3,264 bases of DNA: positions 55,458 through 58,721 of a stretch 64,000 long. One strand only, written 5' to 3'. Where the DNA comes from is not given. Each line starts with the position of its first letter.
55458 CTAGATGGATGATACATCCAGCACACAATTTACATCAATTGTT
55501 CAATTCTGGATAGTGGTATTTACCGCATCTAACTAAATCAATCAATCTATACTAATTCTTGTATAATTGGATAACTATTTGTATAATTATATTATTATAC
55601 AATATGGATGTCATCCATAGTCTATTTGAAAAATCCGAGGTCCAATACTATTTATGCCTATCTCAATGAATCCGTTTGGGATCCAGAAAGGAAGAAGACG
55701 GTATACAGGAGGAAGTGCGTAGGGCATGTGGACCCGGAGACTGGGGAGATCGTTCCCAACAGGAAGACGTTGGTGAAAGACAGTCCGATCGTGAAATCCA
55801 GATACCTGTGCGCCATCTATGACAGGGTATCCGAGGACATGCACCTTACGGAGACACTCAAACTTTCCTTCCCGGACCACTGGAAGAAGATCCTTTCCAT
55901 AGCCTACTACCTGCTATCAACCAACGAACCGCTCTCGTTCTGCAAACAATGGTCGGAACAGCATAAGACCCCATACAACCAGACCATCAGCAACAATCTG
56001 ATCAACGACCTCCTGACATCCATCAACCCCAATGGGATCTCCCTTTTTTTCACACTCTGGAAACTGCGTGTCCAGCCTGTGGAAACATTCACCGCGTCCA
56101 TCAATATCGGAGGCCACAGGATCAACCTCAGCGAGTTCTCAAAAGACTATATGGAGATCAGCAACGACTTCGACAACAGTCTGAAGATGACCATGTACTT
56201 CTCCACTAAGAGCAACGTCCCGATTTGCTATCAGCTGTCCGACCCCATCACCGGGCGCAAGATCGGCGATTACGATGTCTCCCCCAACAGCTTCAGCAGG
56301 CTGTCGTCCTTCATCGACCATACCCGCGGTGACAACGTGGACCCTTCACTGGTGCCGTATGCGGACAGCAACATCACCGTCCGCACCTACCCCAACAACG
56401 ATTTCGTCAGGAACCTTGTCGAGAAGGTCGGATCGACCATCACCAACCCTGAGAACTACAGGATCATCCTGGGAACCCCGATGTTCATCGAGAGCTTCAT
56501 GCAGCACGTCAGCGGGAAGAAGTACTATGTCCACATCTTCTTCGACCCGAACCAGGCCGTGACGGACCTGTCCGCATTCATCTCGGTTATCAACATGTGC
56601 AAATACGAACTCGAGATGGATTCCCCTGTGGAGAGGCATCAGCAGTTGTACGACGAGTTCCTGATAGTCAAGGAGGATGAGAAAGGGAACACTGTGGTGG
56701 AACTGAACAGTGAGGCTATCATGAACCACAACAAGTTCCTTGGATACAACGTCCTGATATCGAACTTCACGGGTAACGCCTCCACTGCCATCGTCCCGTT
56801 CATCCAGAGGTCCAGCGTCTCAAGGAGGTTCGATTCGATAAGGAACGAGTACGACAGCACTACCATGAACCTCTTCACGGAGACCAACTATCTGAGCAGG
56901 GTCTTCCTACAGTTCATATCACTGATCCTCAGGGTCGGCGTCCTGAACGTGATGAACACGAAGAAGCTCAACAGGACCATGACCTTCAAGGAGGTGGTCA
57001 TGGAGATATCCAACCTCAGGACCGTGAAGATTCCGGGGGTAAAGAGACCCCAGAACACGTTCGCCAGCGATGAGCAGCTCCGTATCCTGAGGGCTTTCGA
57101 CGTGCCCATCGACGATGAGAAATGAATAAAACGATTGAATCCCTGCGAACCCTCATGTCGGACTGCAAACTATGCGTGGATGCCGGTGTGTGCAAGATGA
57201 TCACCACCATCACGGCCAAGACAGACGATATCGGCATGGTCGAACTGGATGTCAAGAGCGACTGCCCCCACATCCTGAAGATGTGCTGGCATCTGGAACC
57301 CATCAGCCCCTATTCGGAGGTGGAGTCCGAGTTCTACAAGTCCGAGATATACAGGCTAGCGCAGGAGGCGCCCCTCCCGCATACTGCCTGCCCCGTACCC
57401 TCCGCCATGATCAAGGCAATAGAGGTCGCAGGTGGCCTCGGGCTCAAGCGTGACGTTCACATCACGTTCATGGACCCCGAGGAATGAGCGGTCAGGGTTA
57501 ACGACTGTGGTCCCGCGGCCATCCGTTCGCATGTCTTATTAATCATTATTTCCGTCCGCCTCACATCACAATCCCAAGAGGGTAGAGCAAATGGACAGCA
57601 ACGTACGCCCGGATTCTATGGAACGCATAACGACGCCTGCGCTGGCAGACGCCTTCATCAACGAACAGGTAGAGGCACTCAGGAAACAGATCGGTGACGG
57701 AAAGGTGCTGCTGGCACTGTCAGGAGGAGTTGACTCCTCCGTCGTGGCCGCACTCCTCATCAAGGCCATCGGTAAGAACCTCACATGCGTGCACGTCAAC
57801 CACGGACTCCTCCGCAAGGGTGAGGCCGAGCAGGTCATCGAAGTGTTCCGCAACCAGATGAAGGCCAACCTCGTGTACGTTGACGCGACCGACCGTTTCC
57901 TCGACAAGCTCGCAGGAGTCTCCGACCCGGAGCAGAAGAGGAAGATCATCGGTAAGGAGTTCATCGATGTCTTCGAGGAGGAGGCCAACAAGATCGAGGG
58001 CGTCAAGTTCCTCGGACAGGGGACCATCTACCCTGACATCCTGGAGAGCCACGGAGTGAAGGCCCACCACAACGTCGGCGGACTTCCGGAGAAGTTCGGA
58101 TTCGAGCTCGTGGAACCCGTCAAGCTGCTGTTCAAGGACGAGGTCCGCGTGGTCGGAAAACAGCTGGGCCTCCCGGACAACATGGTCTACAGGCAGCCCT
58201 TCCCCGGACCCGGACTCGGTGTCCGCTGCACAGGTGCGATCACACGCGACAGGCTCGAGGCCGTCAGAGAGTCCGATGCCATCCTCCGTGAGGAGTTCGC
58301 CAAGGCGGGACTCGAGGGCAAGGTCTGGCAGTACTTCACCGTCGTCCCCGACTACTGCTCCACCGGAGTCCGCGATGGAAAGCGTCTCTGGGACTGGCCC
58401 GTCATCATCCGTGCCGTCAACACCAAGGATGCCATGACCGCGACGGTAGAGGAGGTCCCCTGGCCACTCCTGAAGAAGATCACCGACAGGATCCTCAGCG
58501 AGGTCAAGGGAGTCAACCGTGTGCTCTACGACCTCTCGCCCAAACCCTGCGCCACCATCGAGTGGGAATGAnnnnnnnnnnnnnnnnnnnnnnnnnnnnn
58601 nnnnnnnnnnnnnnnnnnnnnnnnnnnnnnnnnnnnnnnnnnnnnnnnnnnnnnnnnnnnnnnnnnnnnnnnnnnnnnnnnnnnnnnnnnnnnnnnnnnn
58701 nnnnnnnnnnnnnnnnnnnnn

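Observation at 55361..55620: Recurrent GGATG/CATCC palindromic motif upstream of both the mtaCB operon and the distant mtaA-like gene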

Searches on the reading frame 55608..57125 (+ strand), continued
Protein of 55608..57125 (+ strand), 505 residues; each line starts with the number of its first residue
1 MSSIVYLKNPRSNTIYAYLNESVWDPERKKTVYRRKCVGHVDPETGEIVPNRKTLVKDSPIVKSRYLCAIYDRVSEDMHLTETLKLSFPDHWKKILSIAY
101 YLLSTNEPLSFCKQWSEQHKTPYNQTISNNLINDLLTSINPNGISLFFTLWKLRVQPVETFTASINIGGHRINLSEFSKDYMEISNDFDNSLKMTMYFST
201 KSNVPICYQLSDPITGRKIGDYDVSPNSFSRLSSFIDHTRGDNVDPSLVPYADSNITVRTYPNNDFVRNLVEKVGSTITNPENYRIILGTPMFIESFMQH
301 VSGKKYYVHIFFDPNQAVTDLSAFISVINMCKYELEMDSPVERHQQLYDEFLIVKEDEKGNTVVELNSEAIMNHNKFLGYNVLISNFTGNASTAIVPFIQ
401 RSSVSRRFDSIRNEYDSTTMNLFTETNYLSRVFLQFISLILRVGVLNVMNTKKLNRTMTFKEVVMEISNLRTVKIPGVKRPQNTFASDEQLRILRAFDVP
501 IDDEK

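Call 72: fold_search(model_id=the predicted structure, library=pdb)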
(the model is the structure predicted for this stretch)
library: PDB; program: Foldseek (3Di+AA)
matches with E <= 10: 389; with E <= 0.001: 4
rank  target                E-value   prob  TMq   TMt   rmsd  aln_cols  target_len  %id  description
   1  1muh_A                6.3e-05  1.00  0.30  0.32  11.6       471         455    9  CRYSTAL STRUCTURE OF TN5 TRANSPOSASE COMPLEXED WITH TRANSPOSON END DNA (released 2002-09-27)
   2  3ecp_A                2.2e-04  1.00  0.30  0.32  16.1       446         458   10  Crystal Structure Of Tn5 Transposase Complexed With 5' Phosphorylated Transposon End DNA (released 2008-10-21)
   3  4dm0_A                3.7e-04  1.00  0.29  0.31  11.9       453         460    9  TN5 transposase: 20MER OUTSIDE END 2 MN complex (released 2012-02-22)
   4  1mm8_A                5.1e-04  0.99  0.28  0.30  16.6       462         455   10  Crystal structure of Tn5 Transposase complexed with ME DNA (released 2002-12-13)
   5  1mus_A                1.0e-03  1.00  0.32  0.34  16.2       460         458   10  crystal structure of Tn5 transposase complexed with resolved outside end DNA (released 2002-09-27)
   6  3zm7_A                4.6e-02  0.07  0.07  0.09  25.1       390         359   12  CRYSTAL STRUCTURE OF THE ATPASE REGION OF Mycobacterium tuberculosis GyrB WITH AMPPCP (released 2013-09-18)
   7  8udk_B                8.4e-02  0.08  0.08  0.10  18.6       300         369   10  Human Mitochondrial DNA Polymerase gamma R853A Ternary Complex (released 2024-06-05)
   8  9gge_B                8.8e-02  0.08  0.08  0.10  19.3       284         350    9  Structure of the A467T mutant of human mitochondrial DNA polymerase gamma (released 2025-04-16)
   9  8d33_C                9.7e-02  0.11  0.09  0.11  19.1       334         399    9  Human mitochondrial DNA polymerase gamma ternary complex with GC basepair (released 2023-05-24)
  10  9ibz_C                1.1e-01  0.09  0.09  0.11  18.5       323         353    8  Chimeric mitochondrial DNA polymerase gamma ternary complex (mAhB) in human-like error-editing conformer (composite) (released 2025-06-04)
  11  9a54_A                1.3e-01  0.04  0.07  0.06  25.2       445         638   11  Integrative model of GYRB-GYRA by crosslinking MS and deep learning (released 2024-09-18)
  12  8g5m_C                1.5e-01  0.06  0.09  0.10  24.1       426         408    6  Cryo-EM structure of the Mismatch Locking Complex (III) of Human Mitochondrial DNA Polymerase Gamma (released 2024-01-10)
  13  8f6b_A                1.5e-01  0.08  0.08  0.09  18.9       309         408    8  Crystal structure of murine PolG2 hexamer bound to DNA (released 2023-08-09)
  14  4wi1_A                2.7e-01  0.06  0.09  0.10  21.9       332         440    8  Crystal Structure of Prolyl-tRNA synthetase (ProRS, Proline--tRNA ligase) from Plasmodium falciparum in complex with T (released 2016-05-04)
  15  4tma_C                3.1e-01  0.06  0.08  0.08  23.4       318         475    9  Crystal structure of gyrase bound to its inhibitor YacG (released 2014-07-23)
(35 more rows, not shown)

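Call 73: find_encoding_contigs(protein=P0032, flank=6000, max_places=2)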
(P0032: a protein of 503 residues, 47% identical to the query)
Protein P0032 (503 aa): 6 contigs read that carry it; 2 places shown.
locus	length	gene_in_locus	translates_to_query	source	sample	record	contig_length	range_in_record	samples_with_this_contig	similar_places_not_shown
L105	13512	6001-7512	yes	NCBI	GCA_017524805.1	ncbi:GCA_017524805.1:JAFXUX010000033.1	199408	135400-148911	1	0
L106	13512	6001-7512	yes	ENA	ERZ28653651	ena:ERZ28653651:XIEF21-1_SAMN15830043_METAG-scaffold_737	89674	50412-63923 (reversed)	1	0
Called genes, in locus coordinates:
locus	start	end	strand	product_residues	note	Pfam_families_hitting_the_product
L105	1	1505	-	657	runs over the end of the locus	PF00005:ABC_tran, PF23310:TPR_27 (faint), PF08238:Sel1 (faint)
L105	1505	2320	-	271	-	PF01061:ABC2_membrane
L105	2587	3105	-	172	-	-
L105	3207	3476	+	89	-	PF13145:Rotamase_2, PF13616:Rotamase_3, PF00639:Rotamase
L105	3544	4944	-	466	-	PF12176:MtaB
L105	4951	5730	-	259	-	PF02607:B12-binding_2, PF02310:B12-binding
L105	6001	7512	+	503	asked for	-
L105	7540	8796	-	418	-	PF08238:Sel1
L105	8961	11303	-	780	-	-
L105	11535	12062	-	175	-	-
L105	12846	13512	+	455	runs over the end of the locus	PF00963:Cohesin (weak), PF00404:Dockerin_1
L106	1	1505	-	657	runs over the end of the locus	PF00005:ABC_tran, PF23310:TPR_27 (faint), PF08238:Sel1 (faint)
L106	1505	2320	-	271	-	PF01061:ABC2_membrane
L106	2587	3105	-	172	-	-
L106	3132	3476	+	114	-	PF13616:Rotamase_3, PF13145:Rotamase_2, PF00639:Rotamase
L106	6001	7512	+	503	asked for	-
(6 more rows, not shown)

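Call 74: find_encoding_contigs(protein=P0034, flank=6000, max_places=2)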
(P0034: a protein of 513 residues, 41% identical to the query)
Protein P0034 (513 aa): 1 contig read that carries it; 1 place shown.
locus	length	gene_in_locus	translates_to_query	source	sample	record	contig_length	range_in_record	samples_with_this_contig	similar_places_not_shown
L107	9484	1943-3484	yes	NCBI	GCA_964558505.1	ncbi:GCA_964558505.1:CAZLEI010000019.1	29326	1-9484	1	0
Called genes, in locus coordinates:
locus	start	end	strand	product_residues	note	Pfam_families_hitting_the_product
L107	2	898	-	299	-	?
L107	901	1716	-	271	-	PF02607:B12-binding_2, PF02310:B12-binding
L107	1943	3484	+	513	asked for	-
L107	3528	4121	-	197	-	PF01558:POR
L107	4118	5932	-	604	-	PF02779:Transket_pyr (faint), PF01855:POR_N, PF12797:Fer4_2 (faint), PF02775:TPP_enzyme_C, PF14697:Fer4_21 (weak), PF00037:Fer4 (weak), PF12837:Fer4_6 (weak)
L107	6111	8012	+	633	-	PF02518:HATPase_c (weak), PF13589:HATPase_c_3, PF00183:HSP90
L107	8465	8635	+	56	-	-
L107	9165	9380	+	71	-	-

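Call 85: find_encoding_contigs(protein=P0044, flank=5000, max_places=3)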
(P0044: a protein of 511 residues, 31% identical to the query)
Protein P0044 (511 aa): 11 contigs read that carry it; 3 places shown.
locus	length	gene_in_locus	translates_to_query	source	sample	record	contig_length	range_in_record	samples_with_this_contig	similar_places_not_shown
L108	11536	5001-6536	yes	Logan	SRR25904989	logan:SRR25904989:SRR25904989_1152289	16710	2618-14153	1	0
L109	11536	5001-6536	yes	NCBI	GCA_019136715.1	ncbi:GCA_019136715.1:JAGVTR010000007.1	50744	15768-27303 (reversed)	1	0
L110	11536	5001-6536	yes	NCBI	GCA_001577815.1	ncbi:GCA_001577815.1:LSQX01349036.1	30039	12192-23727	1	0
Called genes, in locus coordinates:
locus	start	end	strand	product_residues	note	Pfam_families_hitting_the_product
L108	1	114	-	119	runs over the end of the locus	-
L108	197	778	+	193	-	PF02492:cobW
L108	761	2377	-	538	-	PF17651:Raco_middle, PF14574:RACo_C_ter, PF00037:Fer4 (faint), PF13237:Fer4_10 (faint)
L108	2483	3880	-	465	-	PF12176:MtaB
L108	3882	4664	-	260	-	PF02607:B12-binding_2, PF02310:B12-binding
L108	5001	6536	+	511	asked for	-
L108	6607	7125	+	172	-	-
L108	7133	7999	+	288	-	PF02675:AdoMet_dc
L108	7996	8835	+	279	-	PF17284:Spermine_synt_N, PF01564:Spermine_synth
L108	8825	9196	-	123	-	PF13630:SdpI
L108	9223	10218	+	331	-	PF01625:PMSR, PF01641:SelR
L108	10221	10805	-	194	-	PF06197:DUF998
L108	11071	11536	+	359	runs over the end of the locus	-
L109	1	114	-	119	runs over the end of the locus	-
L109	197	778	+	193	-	PF02492:cobW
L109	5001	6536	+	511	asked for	-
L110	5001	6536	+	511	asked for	-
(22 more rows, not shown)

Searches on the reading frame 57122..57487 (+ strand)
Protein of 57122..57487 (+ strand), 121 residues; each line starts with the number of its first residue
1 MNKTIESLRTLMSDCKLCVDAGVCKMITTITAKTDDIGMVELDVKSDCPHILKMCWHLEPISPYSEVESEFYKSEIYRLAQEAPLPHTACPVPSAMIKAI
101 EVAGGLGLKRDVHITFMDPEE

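Call 10: search_protein_families(library=ncbifam, proteins=[window:57122-57487:+], max_evalue=0.1)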
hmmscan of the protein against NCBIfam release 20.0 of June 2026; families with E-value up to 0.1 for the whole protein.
window:57122-57487:+ (121 aa): 0 families

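Call 12: search_protein_families(library=pfam, proteins=[window:57122-57487:+], max_evalue=1)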
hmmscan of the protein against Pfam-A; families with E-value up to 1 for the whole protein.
window:57122-57487:+ (121 aa): 1 family
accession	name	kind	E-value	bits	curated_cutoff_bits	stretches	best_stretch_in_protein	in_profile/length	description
PF22263.1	DUF6951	-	3.4e-31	108.1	27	1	15-116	1-101/101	Family of unknown function (DUF6951)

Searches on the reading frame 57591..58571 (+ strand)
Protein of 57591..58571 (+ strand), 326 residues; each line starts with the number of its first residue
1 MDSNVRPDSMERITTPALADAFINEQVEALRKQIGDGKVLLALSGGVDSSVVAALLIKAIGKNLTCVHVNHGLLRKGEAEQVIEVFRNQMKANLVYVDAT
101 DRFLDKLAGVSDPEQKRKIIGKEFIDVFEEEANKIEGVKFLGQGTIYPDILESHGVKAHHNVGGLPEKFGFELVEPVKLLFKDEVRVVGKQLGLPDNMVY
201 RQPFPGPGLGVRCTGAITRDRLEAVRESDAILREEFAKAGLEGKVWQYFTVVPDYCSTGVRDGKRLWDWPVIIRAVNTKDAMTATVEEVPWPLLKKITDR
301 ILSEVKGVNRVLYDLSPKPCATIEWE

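Call 6: search_protein_families(library=pfam, proteins=[window:57591-58571:+])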
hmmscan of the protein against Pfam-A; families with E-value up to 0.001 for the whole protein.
window:57591-58571:+ (326 aa): 8 families
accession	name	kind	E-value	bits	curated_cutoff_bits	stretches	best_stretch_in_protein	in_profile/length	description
PF00958.27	GMP_synt_C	-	1e-35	122.1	27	1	234-325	1-92/92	GMP synthase C terminal domain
PF02540.23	NAD_synthase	-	2e-08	34.1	21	1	32-105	14-89/242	NAD synthase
PF01171.26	ATP_bind_3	-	9.7e-06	25.9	27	1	38-96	1-63/182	PP-loop family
PF03054.22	tRNA_Me_trans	-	7e-05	23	20.6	1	38-70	2-33/202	tRNA methyl transferase HUP domain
PF06508.19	QueC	-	7.2e-05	22.8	22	0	39-98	2-59/210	Queuosine biosynthesis protein QueC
PF00733.27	Asn_synthase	-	0.00015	22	21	1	29-70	9-51/354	Asparagine synthase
PF02568.20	ThiI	-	0.0002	21.5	20.5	1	36-91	3-57/197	Thiamine biosynthesis protein (ThiI)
PF00764.25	Arginosuc_synth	-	0.00028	21.4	27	1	38-105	1-67/162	Arginosuccinate synthase N-terminal HUP domain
